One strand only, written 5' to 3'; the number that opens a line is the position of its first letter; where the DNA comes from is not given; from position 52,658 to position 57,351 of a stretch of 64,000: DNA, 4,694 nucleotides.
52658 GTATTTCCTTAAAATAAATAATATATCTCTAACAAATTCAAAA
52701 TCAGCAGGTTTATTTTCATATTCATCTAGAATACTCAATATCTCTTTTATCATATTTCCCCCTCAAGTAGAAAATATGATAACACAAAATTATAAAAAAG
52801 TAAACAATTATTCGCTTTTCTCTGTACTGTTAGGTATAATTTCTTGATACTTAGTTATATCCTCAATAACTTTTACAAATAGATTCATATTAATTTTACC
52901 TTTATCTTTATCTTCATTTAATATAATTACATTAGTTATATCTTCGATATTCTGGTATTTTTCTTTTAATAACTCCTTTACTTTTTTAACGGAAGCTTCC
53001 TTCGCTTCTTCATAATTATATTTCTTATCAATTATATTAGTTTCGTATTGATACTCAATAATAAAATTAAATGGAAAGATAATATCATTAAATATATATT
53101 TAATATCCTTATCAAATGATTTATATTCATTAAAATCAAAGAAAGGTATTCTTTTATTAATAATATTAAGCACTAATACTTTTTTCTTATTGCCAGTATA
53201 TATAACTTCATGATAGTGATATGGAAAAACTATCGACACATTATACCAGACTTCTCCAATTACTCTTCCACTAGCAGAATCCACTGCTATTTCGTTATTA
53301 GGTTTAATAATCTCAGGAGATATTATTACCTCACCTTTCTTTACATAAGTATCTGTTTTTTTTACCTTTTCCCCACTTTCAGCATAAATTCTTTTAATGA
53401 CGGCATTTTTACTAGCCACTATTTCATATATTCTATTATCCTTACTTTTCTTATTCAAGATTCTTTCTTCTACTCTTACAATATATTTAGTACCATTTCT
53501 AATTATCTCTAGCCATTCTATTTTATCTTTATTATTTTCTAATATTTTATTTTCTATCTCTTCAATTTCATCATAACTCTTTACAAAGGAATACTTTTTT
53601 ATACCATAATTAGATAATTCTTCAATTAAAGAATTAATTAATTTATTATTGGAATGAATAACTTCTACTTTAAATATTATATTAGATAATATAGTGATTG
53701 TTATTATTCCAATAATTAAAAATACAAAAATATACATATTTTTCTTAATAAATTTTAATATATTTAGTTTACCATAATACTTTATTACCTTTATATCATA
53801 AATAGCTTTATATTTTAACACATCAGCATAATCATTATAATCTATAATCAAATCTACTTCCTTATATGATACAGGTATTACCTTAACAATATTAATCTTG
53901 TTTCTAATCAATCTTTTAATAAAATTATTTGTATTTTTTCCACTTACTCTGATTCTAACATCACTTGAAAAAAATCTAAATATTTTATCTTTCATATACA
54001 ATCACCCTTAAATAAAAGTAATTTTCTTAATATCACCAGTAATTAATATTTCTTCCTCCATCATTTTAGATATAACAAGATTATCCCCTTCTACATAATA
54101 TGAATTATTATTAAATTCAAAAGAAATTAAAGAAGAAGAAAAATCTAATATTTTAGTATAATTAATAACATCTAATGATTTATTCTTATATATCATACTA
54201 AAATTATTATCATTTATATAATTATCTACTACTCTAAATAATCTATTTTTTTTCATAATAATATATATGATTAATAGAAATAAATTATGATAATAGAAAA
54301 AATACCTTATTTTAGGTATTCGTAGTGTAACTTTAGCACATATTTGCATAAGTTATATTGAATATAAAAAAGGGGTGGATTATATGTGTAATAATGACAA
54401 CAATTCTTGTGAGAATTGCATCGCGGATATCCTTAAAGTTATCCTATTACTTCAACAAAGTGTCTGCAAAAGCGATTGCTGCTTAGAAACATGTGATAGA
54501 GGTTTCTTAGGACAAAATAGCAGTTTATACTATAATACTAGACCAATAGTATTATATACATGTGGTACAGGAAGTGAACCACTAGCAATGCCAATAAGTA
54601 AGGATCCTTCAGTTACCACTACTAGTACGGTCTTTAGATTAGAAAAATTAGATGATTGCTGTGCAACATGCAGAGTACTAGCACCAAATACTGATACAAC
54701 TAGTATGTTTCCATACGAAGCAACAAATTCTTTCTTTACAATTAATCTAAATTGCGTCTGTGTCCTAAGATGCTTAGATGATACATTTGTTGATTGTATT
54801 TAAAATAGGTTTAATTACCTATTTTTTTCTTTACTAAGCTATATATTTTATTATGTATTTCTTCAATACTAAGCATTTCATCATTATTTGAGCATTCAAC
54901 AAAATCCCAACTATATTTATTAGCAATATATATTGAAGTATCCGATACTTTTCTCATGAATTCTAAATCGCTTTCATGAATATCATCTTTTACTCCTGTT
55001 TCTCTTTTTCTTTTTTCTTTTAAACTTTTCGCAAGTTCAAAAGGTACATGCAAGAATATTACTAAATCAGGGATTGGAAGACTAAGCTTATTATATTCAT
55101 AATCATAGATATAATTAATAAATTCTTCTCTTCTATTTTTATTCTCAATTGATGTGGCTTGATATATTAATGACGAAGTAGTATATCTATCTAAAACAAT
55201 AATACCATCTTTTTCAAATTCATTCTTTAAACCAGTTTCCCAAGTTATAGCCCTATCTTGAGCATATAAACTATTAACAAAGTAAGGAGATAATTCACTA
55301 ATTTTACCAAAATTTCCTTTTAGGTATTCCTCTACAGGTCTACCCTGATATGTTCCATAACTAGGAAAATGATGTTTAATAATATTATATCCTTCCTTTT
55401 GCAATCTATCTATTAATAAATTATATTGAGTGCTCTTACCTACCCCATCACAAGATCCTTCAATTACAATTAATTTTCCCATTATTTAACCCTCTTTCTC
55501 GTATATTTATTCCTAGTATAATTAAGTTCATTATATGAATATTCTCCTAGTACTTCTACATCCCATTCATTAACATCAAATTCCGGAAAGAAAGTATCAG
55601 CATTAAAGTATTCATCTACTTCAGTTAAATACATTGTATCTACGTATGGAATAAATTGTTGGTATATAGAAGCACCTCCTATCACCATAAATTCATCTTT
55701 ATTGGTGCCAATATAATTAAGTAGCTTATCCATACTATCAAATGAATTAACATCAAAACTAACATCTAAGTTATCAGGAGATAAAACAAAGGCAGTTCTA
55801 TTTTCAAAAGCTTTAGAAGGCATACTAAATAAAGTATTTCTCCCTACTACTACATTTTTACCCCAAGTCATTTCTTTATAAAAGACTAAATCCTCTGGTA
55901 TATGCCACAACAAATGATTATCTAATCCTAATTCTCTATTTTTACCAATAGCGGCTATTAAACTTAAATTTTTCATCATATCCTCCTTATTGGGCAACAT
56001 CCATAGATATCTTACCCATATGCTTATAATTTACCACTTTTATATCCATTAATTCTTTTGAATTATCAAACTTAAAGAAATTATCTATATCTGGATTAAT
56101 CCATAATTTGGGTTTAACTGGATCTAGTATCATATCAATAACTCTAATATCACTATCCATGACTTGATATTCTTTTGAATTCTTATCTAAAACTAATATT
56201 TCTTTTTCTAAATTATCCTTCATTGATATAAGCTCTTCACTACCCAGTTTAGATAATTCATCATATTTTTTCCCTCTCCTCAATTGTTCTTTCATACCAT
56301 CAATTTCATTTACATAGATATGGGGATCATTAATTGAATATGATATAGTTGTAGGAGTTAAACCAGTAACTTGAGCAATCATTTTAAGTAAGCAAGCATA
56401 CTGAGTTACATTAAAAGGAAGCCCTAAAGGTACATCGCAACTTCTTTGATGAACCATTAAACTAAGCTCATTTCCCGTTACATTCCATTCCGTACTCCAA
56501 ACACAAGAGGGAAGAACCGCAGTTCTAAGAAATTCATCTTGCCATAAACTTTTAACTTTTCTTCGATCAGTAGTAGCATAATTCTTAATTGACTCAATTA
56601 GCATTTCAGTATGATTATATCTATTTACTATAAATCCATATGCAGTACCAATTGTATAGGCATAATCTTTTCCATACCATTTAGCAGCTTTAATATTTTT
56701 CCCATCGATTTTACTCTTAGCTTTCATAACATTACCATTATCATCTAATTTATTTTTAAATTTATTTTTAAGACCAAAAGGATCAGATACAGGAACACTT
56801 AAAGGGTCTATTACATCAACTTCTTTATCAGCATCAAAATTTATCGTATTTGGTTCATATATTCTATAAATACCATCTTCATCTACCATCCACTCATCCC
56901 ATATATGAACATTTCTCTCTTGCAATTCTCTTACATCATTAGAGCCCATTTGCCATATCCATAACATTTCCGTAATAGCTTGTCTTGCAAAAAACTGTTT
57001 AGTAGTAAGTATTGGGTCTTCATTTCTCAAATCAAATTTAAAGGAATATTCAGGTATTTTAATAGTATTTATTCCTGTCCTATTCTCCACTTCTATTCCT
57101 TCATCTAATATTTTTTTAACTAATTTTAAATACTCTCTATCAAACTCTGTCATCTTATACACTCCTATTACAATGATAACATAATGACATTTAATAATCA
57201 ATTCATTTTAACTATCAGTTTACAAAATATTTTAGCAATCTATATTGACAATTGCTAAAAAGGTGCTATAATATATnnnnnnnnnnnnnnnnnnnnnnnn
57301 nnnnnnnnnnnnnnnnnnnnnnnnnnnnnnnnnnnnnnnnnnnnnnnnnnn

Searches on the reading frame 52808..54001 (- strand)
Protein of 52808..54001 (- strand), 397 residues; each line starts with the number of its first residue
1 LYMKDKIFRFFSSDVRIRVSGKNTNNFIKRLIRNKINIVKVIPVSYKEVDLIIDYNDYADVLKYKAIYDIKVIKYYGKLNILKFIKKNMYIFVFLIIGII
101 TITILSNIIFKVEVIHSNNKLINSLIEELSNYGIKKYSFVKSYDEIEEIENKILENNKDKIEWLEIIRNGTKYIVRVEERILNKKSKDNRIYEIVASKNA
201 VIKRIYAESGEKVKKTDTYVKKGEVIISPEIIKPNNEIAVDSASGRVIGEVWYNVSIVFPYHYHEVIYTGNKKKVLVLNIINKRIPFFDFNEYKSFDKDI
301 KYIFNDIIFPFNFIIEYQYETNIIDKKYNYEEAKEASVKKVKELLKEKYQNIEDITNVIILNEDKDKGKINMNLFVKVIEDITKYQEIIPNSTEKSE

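Call 48: search_protein_families(library=pfam, proteins=[window:52808-54001:-], max_evalue=0.00001)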
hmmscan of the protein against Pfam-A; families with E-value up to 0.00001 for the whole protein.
window:52808-54001:- (397 aa): 1 family
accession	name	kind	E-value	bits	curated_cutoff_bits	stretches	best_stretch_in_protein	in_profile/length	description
PF06898.16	YqfD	-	7.4e-65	219.7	25.2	1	10-382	2-379/379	Putative stage IV sporulation protein YqfD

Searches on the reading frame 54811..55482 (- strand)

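Call 48: search_protein_families(library=pfam, proteins=[window:54811-55482:-], max_evalue=0.00001)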
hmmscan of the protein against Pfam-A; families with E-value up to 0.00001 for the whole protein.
window:54811-55482:- (223 aa): 2 families
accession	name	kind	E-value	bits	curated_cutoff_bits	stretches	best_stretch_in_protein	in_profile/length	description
PF02223.23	Thymidylate_kin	-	3.8e-23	82.6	27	1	7-212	1-184/185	Thymidylate kinase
PF01712.25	dNK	-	3.6e-06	27.3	27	1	5-217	1-198/203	Deoxynucleoside kinase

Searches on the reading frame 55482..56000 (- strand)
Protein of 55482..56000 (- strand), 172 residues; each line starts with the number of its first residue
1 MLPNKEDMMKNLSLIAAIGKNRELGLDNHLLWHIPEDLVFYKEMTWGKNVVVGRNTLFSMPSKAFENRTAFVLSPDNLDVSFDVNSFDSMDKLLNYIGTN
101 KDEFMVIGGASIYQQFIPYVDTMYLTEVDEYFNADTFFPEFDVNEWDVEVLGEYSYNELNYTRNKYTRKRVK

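Call 48: search_protein_families(library=pfam, proteins=[window:55482-56000:-], max_evalue=0.00001)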
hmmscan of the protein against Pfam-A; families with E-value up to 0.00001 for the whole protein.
window:55482-56000:- (172 aa): 1 family
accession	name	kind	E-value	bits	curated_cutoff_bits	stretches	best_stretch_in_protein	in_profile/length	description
PF00186.24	DHFR_1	-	1.8e-42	145.2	25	1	12-166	2-157/159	Dihydrofolate reductase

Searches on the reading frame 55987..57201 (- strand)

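Call 48: search_protein_families(library=pfam, proteins=[window:55987-57201:-], max_evalue=0.00001)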
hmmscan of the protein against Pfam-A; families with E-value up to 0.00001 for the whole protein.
window:55987-57201:- (404 aa): 1 family
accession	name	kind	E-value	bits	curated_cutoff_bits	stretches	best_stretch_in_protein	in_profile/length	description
PF00303.24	Thymidylat_synt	-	4.4e-67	226.5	24.3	1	23-320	2-233/266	Thymidylate synthase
